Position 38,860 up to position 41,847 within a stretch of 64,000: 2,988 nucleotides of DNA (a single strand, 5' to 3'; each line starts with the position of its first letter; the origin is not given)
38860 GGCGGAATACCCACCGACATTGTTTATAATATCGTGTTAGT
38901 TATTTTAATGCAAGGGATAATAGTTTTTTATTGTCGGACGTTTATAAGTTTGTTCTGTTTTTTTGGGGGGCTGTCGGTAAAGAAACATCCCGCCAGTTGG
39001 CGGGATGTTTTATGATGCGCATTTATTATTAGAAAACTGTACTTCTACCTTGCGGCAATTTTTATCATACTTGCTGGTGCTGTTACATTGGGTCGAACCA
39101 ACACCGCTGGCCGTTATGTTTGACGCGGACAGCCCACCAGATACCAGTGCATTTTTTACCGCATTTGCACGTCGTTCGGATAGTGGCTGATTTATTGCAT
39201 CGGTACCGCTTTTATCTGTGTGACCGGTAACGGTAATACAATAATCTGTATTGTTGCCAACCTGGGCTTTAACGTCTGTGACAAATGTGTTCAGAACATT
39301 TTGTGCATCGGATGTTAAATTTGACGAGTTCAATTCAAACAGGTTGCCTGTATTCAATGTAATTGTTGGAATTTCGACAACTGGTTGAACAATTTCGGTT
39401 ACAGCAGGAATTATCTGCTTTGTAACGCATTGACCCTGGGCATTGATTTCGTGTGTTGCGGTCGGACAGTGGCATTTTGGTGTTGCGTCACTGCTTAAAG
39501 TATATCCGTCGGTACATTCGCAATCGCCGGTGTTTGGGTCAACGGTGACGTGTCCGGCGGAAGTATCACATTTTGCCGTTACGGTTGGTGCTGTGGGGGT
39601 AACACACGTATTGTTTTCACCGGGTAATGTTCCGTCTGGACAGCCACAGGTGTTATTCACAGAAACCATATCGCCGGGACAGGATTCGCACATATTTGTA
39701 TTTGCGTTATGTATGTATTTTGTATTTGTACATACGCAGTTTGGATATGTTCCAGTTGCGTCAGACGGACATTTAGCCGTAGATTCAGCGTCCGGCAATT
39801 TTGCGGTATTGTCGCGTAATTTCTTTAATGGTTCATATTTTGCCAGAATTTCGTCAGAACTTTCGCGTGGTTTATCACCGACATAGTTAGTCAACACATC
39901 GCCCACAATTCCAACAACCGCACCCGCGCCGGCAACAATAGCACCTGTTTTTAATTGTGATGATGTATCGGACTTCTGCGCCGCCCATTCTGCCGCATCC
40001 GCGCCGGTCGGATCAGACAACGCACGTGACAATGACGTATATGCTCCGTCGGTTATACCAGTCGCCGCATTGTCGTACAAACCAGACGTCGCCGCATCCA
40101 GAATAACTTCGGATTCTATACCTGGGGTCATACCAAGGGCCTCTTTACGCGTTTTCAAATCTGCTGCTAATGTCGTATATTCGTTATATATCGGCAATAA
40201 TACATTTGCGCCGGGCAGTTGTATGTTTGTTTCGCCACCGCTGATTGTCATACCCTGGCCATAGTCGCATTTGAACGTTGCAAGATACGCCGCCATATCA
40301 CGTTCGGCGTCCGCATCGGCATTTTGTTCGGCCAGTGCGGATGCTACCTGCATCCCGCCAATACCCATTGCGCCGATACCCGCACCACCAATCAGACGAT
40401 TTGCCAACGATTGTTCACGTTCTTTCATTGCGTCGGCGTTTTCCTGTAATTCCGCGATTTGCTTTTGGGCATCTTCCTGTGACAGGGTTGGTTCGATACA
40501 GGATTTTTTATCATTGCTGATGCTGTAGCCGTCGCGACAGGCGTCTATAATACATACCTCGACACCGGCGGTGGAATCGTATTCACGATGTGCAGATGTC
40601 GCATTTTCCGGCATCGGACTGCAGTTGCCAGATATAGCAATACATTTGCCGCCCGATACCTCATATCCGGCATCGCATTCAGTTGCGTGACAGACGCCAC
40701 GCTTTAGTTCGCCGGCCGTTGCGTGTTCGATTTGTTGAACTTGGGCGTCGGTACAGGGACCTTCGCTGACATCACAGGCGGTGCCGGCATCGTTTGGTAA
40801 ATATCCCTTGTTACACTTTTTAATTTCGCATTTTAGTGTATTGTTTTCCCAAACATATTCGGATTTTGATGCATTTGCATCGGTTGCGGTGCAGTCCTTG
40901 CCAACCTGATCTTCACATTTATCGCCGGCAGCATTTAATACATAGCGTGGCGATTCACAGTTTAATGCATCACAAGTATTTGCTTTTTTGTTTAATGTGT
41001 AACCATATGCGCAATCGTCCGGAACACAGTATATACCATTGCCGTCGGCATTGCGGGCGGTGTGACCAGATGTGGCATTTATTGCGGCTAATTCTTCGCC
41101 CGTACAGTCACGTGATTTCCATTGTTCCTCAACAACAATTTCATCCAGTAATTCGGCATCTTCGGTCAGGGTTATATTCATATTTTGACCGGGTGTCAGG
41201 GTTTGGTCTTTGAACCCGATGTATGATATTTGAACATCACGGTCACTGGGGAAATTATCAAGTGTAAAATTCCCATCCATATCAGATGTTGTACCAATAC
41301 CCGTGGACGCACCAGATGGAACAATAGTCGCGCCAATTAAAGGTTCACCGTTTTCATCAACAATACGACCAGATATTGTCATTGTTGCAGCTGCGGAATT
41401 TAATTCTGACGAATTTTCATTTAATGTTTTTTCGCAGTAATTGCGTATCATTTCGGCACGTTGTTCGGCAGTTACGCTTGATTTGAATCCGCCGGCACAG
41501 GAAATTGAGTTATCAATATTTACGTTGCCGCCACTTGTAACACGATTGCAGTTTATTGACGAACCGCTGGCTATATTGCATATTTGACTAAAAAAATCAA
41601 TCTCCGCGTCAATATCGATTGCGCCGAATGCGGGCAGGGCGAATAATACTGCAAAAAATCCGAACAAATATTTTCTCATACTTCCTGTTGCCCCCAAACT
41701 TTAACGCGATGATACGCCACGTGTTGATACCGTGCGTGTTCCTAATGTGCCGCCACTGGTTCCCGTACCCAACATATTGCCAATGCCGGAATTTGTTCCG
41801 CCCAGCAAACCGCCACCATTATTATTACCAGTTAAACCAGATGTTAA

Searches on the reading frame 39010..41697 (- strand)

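Call 5: search_protein_families(library=pfam, proteins=[window:39010-41697:-], max_evalue=0.1)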
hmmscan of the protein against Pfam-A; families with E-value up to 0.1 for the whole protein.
window:39010-41697:- (895 aa): 5 families
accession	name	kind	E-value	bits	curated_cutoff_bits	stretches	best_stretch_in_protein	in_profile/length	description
PF00691.25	OmpA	-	6.3e-17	62.2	27.2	1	786-875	1-88/98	OmpA family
PF13715.12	CarbopepD_reg_2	-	1.2e-15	57.7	32.2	1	108-189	1-88/88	CarboxypepD_reg-like domain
PF13620.12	CarboxypepD_reg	-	1e-11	45.4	32.3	1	107-177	1-79/82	Carboxypeptidase regulatory-like domain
PF15976.11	CooC_C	-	0.0018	18.7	29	1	102-147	13-54/93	CS1-pili formation C-terminal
PF21671.2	CPL1-like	-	0.074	13.6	27.4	1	379-401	38-60/60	Protein CPL1-like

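Call 20: search_protein_families(library=ncbifam, proteins=[window:39010-41697:-], max_evalue=0.1)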
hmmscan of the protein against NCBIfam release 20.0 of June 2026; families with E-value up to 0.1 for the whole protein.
window:39010-41697:- (895 aa): 34 families (the best 25 are shown)
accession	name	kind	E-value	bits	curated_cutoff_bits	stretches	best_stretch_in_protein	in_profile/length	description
TIGR04056.1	OMP_RagA_SusC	subfamily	2.9e-25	88.8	368.25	1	107-189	2-83/981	SusC/RagA family TonB-linked outer membrane protein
NF053611.1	YiaD_Gzip_OmpA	equivalog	6.7e-21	74.9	175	1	778-887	97-205/206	YiaD family glycine zipper/OmpA-like lipoprotein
NF053612.1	anchor_PA1041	equivalog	6.7e-20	72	250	1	742-887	88-234/236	PA1041 family peptidoglycan-binding anchor lipoprotein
NF008071.1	PRK10808.1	equivalog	5.3e-18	65.5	277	1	760-882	210-328/358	porin OmpA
NF045787.1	OmpABordt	equivalog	3.7e-16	59.4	200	1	764-886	66-187/194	outer membrane protein OmpA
NF053613.1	OMP_toxin_LptF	equivalog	1.4e-14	54.4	400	1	785-891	143-248/256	lipotoxin F family OmpA-related lipoprotein LptF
NF053585.1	OMP_LP_YfiB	equivalog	6e-14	52.2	128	1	786-882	59-154/163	outer membrane lipoprotein YfiB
TIGR02802.1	Pal_lipo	equivalog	5e-13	49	125.35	1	787-882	4-99/104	peptidoglycan-associated lipoprotein Pal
TIGR03350.1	type_VI_ompA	equivalog_domain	2.5e-10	40.4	139.8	1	773-886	20-135/137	type VI secretion system protein TssL, long form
NF052230.1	T9SS_PorE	exception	6.3e-10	38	600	1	785-872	516-600/648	PorE family type IX secretion system protein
TIGR03789.1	pdsO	hypoth_equivalog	1.6e-09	37.8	152.2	1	787-873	143-225/243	sortase-associated OmpA-like protein PdsO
NF053607.1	CHU_0125_OmpA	equivalog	1.9e-09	36.6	620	1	785-870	533-614/639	CHU_0125 family OmpA-like outer membrane integrity protein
NF047726.1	AutTranAdhPGAsTpgA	equivalog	2.1e-09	37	350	1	803-883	170-254/268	trimeric autotransporter adhesin/peptidogylcan-associated protein TpgA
NF007804.1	PRK10510.1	equivalog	3.3e-09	36.4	307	1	786-889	115-217/219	OmpA family lipoprotein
NF008067.1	PRK10802.1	equivalog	4.2e-09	36.5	261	1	786-870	70-150/171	peptidoglycan-associated lipoprotein Pal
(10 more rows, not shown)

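Call 73: search_protein_families(library=padloc, proteins=[window:39010-41697:-], max_evalue=0.01)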
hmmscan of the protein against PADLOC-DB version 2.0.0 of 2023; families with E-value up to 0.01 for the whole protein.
window:39010-41697:- (895 aa): 4 families
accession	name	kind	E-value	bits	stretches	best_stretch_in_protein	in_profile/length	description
PDLC00609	ZorB1|ZorB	-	7.7e-11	39.9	1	778-889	88-215/232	MotB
PDLC00651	ZorB3|ZorB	-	1.2e-08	32.7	1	779-884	85-198/215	MotB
PDLC00611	ZorB1|ZorB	-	0.00028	18.7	1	777-853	88-168/240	MotB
PDLC00612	ZorB1|ZorB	-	0.00072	17.2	1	821-852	187-218/293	MotB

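Call 74: search_protein_families(library=phrogs, proteins=[window:39010-41697:-], max_evalue=0.01)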
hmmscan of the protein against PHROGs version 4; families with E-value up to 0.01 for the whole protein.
window:39010-41697:- (895 aa): 6 families
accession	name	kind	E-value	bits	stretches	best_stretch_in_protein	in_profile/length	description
phrog_7897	-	unknown function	2.4e-19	70.8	1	769-886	202-319/327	-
phrog_25518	-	unknown function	6.5e-06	26.3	1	790-888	420-522/526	-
phrog_15381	-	unknown function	1e-05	26.6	1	784-887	11-114/154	-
phrog_21158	-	unknown function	4.3e-05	24.1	1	768-881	142-256/308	-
phrog_7537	-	unknown function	0.00031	21.2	1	798-870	163-232/259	-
phrog_26111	-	moron, auxiliary metabolic gene and host takeover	0.0014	18.6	1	786-885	233-323/327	membrane protein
